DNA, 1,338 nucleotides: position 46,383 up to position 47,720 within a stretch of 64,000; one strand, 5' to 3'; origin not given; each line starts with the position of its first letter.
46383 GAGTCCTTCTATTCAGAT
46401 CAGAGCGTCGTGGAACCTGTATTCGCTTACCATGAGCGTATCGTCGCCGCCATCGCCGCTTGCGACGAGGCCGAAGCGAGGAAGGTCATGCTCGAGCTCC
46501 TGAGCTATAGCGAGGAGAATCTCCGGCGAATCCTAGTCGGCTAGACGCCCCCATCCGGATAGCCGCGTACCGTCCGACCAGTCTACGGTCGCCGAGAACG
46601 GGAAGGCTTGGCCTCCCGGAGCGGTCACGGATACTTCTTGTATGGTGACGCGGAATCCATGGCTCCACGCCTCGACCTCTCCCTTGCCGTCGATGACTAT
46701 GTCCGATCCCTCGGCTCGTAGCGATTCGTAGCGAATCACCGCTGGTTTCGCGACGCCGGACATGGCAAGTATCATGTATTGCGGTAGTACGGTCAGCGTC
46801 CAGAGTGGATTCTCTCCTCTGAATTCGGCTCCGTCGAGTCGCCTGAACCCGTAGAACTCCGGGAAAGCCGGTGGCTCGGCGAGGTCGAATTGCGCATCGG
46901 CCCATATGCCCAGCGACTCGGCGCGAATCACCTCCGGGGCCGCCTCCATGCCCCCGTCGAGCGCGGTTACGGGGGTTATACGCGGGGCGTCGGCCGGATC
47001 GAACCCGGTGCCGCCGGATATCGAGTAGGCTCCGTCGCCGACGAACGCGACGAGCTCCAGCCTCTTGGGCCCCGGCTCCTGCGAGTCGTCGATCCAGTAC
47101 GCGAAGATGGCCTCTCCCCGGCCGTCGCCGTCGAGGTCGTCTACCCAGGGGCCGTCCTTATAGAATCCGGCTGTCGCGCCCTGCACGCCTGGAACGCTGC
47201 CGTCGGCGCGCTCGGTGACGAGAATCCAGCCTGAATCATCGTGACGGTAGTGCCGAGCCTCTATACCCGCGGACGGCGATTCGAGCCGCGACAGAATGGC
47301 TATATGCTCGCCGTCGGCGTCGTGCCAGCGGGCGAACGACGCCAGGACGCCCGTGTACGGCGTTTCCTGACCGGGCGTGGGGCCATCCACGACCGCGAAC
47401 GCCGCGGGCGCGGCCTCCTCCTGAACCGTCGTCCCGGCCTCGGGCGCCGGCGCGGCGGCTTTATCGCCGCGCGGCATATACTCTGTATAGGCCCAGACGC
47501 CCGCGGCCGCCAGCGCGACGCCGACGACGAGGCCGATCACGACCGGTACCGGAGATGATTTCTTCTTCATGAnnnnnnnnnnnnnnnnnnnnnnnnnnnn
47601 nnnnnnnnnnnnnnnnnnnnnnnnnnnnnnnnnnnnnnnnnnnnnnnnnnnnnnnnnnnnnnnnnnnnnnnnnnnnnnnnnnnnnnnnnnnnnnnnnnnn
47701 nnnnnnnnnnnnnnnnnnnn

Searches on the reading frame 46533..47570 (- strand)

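Call 10: search_protein_families(library=pfam, proteins=[window:46533-47570:-], max_evalue=0.001)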
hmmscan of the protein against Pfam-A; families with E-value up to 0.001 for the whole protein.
window:46533-47570:- (345 aa): 1 family
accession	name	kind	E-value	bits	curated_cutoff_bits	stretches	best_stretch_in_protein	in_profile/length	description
PF22852.1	SoxE_N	-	5e-05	23.5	27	1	1-32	1-32/48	Sulfocyanin, N-terminal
